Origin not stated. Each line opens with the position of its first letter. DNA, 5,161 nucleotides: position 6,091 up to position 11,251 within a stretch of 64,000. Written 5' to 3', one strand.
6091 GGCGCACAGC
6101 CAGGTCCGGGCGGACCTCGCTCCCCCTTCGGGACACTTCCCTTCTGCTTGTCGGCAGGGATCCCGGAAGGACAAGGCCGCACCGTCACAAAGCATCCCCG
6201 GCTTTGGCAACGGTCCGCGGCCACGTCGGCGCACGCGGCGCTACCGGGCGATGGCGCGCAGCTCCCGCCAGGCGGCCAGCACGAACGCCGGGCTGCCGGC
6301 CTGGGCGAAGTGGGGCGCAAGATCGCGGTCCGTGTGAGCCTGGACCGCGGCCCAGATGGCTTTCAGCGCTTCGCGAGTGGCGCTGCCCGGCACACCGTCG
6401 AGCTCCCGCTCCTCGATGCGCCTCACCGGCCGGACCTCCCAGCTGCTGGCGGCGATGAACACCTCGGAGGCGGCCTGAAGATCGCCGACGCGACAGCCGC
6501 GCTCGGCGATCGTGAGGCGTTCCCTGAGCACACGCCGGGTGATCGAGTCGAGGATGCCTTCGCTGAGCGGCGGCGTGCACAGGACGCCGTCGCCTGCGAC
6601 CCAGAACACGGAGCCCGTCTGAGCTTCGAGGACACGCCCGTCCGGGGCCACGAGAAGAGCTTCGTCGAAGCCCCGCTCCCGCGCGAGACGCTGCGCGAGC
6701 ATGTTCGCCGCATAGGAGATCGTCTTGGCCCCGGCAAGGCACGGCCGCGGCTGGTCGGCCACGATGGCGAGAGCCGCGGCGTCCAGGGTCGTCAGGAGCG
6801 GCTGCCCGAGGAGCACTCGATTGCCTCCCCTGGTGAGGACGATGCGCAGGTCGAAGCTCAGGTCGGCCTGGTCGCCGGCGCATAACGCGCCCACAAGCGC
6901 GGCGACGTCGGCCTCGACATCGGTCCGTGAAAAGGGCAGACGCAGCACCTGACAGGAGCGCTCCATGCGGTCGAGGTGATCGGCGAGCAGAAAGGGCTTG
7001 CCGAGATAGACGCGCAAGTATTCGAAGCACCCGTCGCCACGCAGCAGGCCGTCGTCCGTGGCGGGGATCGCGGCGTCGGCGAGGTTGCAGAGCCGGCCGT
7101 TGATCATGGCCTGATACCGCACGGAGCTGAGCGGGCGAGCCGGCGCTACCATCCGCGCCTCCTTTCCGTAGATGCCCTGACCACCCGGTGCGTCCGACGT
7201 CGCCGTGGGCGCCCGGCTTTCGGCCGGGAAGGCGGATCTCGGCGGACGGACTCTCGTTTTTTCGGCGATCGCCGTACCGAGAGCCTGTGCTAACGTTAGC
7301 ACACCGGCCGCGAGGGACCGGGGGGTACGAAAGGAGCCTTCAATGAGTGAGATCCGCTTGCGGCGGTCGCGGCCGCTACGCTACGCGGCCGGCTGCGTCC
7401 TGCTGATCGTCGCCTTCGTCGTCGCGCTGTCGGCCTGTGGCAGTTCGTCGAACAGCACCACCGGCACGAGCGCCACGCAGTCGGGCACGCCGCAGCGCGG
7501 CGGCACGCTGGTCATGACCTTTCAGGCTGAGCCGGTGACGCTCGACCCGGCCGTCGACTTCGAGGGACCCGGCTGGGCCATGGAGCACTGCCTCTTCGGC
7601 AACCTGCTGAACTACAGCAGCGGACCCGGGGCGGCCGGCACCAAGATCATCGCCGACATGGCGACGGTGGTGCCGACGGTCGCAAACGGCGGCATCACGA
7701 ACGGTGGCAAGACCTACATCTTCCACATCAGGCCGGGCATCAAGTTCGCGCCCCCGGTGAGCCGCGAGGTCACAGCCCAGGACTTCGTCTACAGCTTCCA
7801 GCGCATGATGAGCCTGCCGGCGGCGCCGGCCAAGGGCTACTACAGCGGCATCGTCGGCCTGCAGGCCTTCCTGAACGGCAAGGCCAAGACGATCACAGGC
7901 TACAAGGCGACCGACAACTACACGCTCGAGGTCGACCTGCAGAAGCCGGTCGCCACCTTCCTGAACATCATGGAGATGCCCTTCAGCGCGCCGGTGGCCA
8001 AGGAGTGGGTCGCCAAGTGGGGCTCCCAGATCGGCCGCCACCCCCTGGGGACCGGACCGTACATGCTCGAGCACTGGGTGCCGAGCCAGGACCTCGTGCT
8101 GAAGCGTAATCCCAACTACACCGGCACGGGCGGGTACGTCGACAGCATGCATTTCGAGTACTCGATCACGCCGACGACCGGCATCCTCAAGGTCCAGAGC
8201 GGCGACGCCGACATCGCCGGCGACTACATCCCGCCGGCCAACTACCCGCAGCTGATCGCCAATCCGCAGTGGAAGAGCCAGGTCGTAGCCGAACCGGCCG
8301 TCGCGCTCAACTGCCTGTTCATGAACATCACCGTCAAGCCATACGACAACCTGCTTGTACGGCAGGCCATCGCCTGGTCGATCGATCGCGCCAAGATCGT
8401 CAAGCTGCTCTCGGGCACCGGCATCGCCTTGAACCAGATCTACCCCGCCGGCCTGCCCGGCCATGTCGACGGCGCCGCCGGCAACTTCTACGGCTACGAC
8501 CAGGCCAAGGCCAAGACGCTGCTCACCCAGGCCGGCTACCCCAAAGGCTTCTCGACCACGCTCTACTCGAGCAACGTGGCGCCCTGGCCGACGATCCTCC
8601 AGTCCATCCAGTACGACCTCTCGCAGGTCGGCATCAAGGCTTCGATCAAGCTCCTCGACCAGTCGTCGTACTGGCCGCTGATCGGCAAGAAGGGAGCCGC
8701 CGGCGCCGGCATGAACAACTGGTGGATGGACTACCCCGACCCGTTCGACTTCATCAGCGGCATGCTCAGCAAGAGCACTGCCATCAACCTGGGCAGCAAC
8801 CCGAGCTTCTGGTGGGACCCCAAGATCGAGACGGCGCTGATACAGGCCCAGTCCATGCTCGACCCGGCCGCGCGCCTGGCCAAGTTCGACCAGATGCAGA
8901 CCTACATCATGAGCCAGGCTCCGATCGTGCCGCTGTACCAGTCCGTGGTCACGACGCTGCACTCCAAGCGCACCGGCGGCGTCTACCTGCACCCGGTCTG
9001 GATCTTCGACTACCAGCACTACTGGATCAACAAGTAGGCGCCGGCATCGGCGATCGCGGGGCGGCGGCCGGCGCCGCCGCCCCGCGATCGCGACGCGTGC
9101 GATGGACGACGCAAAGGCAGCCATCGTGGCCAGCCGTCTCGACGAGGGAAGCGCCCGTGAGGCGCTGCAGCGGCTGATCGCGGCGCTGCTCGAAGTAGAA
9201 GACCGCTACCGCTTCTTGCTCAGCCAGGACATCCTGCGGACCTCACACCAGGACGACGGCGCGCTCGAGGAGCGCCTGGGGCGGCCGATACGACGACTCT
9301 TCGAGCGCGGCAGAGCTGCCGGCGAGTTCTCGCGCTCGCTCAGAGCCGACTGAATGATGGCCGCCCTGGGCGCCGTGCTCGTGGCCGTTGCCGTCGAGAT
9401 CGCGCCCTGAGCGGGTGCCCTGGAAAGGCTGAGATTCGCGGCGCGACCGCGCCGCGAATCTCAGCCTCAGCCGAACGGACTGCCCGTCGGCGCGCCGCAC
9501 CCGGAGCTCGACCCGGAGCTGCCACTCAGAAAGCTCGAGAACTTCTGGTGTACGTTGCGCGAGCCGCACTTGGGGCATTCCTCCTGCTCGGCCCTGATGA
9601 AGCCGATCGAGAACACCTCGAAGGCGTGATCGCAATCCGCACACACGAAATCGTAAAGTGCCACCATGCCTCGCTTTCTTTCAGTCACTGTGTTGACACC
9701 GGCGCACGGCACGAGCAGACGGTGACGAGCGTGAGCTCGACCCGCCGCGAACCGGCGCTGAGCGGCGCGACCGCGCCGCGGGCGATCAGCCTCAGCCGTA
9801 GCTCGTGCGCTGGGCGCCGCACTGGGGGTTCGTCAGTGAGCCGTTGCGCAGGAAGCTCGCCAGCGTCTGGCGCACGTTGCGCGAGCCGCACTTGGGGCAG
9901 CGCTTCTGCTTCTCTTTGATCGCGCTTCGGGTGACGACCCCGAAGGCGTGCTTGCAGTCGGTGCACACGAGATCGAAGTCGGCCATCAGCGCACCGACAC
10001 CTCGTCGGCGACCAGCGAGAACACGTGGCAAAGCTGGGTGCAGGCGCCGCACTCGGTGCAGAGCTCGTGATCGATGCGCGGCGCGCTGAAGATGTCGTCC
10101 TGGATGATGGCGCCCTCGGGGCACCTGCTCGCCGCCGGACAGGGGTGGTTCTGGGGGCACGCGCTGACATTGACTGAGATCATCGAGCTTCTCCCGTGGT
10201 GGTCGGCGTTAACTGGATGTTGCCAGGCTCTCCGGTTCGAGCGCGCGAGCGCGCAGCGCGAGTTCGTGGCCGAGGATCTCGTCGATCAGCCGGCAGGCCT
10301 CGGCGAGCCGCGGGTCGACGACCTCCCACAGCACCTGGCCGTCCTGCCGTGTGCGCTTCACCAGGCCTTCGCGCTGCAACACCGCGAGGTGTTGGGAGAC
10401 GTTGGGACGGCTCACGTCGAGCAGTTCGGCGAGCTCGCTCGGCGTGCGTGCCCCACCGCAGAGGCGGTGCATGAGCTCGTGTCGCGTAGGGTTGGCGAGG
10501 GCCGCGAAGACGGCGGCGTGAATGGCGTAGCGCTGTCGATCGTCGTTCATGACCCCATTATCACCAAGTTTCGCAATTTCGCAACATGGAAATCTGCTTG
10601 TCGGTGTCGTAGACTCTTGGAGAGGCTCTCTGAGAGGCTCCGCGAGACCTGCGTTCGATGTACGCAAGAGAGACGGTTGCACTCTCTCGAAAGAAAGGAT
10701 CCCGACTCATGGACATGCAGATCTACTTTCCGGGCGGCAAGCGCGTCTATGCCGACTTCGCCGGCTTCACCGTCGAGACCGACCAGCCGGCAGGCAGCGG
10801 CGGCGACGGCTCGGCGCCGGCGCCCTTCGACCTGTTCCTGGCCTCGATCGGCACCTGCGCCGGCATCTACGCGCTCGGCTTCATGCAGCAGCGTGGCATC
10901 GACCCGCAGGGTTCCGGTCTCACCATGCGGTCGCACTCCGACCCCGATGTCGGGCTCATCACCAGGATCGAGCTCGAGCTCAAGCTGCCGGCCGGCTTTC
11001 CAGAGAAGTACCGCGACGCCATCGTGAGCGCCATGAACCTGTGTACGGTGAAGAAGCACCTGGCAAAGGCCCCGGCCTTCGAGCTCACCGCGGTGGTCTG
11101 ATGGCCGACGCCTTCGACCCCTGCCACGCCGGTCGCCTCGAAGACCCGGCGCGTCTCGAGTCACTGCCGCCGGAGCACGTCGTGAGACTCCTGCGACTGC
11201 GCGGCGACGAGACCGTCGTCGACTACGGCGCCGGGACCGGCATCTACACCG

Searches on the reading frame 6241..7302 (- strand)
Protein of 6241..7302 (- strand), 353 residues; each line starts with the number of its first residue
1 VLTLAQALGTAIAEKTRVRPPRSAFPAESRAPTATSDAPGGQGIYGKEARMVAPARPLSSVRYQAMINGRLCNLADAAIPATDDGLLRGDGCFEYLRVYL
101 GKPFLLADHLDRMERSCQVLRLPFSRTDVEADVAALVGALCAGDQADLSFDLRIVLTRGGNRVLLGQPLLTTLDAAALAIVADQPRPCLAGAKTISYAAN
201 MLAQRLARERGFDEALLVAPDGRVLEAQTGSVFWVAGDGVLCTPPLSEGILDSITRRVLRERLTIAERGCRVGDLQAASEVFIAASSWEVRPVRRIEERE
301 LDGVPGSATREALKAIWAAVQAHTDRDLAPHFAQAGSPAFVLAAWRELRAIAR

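Call 88: search_protein_families(library=pfam, proteins=[window:6241-7302:-], max_evalue=0.00001)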
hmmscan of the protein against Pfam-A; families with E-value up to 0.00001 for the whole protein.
window:6241-7302:- (353 aa): 1 family
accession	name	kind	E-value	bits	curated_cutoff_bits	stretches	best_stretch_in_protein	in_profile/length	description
PF01063.24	Aminotran_4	-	2.8e-46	158.6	28.5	1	91-296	1-223/223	Amino-transferase class IV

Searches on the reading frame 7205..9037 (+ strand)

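Call 15: search_protein_families(library=pfam, proteins=[window:7205-9037:+], max_evalue=0.0001)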
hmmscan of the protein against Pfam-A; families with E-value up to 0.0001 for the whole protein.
window:7205-9037:+ (610 aa): 1 family
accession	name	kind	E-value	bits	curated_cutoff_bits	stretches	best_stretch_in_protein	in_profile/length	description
PF00496.27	SBP_bac_5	-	2.7e-76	257.5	32.4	1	155-525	2-365/368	Bacterial extracellular solute-binding proteins, family 5 Middle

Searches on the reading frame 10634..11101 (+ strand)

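Call 15: search_protein_families(library=pfam, proteins=[window:10634-11101:+], max_evalue=0.0001)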
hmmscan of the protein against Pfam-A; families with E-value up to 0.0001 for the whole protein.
window:10634-11101:+ (155 aa): 1 family
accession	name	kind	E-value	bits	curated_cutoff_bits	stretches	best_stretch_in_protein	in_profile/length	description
PF02566.24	OsmC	-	2e-14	54.3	27.5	1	57-151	1-99/100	OsmC-like protein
